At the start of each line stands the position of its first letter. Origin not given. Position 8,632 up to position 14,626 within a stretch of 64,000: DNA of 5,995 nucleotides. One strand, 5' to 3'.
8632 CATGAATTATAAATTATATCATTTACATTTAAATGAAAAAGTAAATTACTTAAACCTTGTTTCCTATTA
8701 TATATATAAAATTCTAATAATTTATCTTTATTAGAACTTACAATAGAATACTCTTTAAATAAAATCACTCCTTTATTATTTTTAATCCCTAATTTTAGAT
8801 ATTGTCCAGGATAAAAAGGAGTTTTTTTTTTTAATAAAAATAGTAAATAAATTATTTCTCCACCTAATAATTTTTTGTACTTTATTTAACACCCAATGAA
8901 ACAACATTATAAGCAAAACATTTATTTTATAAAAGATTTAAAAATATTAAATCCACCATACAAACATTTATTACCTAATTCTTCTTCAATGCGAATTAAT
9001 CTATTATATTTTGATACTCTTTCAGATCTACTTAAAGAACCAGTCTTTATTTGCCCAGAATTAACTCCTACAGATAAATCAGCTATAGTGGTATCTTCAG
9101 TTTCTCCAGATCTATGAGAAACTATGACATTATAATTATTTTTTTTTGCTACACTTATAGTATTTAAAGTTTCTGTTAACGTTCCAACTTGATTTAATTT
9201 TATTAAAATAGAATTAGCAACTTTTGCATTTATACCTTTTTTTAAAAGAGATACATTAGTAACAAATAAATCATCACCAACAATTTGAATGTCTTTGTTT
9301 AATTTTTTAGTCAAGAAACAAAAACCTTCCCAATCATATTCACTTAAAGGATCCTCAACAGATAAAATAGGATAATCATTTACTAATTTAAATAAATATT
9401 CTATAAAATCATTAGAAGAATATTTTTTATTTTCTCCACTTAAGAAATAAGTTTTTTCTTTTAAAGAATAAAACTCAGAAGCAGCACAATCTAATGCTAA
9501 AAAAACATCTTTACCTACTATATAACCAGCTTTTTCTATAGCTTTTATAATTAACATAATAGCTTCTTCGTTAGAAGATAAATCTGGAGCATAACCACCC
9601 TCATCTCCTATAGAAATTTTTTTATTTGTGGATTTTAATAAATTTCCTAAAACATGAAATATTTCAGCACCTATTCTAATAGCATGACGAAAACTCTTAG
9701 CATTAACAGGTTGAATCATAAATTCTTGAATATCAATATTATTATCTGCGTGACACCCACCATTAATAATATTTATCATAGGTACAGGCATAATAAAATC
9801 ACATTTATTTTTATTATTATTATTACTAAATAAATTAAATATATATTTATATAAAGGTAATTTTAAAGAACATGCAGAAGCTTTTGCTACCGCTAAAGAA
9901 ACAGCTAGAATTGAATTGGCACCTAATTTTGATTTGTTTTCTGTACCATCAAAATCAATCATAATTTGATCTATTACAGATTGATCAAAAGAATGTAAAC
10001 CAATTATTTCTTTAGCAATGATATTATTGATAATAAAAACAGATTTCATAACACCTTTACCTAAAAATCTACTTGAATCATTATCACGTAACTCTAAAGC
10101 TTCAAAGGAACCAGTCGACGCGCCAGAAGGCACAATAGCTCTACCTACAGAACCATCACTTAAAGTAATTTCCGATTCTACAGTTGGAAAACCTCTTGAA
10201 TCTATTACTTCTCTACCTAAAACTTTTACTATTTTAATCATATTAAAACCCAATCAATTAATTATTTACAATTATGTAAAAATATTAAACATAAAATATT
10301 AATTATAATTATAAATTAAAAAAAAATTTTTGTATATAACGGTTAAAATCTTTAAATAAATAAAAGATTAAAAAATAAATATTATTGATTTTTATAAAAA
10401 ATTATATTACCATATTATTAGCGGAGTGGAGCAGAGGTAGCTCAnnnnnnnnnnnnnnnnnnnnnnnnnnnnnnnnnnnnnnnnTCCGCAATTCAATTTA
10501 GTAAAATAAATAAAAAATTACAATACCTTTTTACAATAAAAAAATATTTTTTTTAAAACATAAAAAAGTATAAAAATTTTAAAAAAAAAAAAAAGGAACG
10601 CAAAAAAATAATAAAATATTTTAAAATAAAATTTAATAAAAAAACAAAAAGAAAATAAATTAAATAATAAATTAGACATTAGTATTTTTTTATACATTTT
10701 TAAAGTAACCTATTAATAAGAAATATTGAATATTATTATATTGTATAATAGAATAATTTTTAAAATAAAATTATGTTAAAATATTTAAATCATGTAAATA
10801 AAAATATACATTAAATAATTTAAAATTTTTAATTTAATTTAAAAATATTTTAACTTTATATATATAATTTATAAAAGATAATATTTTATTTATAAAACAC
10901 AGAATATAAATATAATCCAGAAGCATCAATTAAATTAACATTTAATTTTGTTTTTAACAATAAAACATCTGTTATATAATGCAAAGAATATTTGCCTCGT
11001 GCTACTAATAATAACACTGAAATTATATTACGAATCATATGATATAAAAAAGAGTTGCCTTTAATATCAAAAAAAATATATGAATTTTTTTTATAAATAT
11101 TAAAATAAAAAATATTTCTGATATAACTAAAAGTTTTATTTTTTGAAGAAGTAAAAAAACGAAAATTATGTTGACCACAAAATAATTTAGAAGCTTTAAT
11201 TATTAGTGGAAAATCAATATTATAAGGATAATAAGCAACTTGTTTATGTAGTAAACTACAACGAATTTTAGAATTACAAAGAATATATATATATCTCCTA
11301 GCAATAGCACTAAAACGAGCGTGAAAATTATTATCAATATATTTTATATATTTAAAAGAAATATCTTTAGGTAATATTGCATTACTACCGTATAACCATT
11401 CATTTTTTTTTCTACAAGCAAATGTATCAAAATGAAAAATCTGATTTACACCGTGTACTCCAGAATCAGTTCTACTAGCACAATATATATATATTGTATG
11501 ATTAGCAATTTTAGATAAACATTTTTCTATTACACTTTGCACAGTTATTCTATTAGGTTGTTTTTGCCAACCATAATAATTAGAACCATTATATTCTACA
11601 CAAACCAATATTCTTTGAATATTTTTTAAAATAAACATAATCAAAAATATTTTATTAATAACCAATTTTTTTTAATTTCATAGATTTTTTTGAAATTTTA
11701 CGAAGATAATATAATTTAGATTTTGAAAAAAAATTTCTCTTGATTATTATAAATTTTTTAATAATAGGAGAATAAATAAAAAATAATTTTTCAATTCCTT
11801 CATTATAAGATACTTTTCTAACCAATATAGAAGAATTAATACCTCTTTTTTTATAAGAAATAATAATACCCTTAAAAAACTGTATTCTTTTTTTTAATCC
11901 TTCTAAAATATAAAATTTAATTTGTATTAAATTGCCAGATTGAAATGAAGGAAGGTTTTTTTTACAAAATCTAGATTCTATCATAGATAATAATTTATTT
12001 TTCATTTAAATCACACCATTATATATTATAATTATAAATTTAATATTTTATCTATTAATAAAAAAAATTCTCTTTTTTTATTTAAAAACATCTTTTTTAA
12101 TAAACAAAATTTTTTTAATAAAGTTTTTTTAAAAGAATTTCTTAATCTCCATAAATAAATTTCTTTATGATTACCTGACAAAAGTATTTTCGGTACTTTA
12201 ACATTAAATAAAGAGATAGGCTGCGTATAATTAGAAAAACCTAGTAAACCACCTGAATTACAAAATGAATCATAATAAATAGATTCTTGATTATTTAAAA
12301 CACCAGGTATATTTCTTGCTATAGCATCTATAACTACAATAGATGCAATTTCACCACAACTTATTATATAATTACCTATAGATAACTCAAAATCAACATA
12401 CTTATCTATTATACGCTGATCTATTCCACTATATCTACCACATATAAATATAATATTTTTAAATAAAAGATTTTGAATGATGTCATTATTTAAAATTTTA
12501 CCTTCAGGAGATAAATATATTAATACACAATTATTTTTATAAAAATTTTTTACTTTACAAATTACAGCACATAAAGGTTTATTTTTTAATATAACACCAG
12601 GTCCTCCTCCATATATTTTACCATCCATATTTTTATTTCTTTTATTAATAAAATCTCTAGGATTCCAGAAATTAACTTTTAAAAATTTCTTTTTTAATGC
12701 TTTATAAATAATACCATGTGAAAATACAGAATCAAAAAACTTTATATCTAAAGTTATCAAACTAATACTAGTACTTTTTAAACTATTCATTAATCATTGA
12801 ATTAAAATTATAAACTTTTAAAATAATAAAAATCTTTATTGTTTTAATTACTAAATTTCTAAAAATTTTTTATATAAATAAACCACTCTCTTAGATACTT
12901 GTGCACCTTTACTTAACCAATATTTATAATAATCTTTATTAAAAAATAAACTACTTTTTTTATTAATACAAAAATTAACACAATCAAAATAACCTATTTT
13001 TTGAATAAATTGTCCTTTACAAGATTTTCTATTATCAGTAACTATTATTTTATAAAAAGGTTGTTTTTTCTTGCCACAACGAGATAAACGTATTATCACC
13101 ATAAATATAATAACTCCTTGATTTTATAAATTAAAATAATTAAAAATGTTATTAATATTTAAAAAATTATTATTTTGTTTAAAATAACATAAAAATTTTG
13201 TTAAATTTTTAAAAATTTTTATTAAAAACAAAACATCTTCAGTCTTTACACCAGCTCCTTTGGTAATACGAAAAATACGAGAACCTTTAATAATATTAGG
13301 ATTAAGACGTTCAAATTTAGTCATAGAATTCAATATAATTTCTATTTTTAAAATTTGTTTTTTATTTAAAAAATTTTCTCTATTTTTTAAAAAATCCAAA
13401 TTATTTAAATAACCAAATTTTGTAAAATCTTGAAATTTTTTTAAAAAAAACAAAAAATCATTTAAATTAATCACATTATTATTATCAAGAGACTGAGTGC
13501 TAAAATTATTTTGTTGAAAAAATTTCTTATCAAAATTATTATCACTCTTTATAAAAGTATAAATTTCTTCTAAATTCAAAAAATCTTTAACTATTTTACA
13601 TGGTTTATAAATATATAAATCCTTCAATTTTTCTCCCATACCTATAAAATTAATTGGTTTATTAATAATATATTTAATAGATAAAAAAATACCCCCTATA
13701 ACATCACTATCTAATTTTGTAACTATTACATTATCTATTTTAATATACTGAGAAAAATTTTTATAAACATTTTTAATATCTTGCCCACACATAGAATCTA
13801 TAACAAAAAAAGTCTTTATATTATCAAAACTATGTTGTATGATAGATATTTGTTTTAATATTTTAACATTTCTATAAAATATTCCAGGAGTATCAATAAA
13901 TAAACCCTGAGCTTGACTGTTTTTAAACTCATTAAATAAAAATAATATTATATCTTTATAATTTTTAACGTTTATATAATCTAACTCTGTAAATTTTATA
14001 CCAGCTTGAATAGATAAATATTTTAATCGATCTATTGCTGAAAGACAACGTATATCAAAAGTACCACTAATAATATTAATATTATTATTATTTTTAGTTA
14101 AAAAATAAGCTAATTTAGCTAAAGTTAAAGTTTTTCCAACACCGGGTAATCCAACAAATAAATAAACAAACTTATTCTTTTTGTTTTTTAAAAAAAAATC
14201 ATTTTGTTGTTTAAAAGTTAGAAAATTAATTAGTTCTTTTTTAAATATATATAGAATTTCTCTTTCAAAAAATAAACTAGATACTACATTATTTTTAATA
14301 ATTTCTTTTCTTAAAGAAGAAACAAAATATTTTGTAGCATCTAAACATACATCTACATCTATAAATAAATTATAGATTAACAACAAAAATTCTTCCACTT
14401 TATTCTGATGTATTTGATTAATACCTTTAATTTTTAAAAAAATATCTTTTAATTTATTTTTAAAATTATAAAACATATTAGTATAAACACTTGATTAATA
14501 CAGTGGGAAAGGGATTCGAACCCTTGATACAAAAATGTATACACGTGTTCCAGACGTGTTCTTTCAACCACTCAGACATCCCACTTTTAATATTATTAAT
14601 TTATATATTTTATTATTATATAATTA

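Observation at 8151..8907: fpr is complete but split by a 1-nt frameshift inside an A11 tract (candidate for slippage rescue)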

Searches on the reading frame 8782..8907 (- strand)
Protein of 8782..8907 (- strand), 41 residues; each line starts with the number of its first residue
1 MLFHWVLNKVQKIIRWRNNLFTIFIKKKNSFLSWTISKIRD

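Call 52: find_encoding_contigs(protein=window:8782-8907:-, flank=2000, max_places=5)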
Protein window:8782-8907:- (41 aa): no gene with exactly this product is on record in the collection.

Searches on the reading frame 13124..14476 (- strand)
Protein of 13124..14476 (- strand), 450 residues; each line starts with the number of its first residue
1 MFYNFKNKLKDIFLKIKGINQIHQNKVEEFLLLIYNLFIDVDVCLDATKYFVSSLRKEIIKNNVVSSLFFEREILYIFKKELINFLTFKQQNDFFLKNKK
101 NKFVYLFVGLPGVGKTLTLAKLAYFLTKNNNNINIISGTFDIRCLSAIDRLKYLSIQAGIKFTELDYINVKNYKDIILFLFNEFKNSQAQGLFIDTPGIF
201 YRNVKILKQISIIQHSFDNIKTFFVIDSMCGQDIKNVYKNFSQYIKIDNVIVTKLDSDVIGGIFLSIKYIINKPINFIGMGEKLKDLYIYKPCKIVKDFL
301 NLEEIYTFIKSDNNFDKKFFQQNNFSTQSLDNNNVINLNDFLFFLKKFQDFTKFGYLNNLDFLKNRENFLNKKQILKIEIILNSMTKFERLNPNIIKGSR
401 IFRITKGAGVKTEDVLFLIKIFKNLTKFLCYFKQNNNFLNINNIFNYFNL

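Call 54: find_encoding_contigs(protein=window:13124-14476:-, flank=10000, max_places=3)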
Protein window:13124-14476:- (450 aa): 1 contig read that carries it; 1 place shown.
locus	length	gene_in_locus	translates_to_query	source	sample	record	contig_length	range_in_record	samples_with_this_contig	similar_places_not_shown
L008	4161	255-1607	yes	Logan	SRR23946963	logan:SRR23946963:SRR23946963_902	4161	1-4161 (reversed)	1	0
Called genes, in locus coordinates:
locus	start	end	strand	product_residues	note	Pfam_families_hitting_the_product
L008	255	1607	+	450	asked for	PF00448:SRP54, PF02978:SRP_SPB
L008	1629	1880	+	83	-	PF00886:Ribosomal_S16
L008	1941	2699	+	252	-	PF01746:tRNA_m1G_MT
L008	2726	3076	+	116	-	PF01245:Ribosomal_L19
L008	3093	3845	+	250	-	PF01416:PseudoU_synth_1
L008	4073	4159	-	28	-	?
